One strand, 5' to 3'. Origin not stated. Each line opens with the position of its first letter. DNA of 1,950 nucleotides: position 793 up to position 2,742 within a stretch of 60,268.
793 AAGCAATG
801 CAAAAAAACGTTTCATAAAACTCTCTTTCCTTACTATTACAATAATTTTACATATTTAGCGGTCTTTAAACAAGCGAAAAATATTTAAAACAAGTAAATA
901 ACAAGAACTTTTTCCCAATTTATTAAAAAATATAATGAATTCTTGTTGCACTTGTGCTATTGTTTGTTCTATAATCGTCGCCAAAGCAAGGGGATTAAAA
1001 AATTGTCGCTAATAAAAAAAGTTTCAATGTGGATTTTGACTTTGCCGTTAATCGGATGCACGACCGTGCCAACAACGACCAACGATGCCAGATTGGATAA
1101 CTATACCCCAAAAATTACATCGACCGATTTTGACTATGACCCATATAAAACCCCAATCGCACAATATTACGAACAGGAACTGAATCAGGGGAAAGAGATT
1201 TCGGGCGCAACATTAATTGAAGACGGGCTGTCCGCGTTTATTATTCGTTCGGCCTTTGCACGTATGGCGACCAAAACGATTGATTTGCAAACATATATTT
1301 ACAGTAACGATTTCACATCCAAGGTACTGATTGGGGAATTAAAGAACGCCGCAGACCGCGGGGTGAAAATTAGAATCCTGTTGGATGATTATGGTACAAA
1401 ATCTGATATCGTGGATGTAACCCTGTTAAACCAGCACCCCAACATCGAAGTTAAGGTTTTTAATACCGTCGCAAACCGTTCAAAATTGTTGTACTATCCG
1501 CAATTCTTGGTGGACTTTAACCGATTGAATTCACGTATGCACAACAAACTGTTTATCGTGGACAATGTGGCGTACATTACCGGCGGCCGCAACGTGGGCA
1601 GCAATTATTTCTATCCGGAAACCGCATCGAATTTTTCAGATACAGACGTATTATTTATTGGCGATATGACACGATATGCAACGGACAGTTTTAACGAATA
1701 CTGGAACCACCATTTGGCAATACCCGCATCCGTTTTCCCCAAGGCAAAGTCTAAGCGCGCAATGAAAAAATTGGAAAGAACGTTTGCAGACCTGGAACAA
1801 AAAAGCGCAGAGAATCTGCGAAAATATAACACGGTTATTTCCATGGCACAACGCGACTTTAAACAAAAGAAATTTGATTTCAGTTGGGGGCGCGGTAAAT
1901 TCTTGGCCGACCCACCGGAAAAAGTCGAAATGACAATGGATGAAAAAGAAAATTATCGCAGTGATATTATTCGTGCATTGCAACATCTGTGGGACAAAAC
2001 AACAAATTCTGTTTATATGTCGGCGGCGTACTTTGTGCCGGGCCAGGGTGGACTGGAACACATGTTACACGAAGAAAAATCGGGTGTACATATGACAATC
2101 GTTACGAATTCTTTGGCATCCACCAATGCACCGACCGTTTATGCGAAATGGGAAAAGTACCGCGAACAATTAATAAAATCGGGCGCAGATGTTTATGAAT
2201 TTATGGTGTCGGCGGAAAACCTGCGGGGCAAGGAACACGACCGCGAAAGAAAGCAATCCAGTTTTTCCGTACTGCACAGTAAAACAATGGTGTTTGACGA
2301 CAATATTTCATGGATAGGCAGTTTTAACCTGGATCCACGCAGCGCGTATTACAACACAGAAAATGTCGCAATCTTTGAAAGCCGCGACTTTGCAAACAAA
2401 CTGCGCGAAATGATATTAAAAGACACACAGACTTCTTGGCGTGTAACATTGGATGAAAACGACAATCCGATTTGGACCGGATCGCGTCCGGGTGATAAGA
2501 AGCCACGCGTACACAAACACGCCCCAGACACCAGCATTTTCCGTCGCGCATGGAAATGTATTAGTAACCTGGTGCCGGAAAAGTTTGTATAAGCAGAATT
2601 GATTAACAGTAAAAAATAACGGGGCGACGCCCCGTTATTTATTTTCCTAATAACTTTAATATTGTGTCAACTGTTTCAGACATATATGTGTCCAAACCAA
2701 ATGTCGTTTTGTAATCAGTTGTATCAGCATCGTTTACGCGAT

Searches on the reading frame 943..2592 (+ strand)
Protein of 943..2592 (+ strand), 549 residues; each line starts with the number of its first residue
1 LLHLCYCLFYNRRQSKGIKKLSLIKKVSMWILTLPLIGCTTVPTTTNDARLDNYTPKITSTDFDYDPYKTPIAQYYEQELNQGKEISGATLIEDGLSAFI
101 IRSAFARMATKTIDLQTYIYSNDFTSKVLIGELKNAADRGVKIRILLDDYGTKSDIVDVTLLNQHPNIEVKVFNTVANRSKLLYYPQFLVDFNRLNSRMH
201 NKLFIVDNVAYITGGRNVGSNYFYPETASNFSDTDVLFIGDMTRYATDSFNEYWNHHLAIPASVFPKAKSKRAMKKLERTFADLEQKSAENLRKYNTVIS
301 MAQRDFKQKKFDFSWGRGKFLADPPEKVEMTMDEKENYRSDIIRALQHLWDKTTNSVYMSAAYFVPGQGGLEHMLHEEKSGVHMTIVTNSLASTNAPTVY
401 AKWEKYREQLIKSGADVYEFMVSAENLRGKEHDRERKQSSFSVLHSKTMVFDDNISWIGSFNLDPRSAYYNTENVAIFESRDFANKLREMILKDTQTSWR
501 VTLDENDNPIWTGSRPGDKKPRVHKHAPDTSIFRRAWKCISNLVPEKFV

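Call 7: search_protein_families(library=pfam, proteins=[window:943-2592:+], max_evalue=0.001)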
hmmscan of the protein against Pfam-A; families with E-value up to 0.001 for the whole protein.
window:943-2592:+ (549 aa): 2 families
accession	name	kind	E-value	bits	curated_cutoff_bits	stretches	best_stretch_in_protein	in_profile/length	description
PF13091.12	PLDc_2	-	6.6e-34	117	27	2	351-491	6-128/132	PLD-like domain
PF00614.28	PLDc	-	5.9e-09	36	21.9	1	443-467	4-28/28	Phospholipase D Active site motif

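Call 75: find_encoding_contigs(protein=window:943-2592:+, flank=10000, max_places=3)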
Protein window:943-2592:+ (549 aa): no gene with exactly this product is on record in the collection.
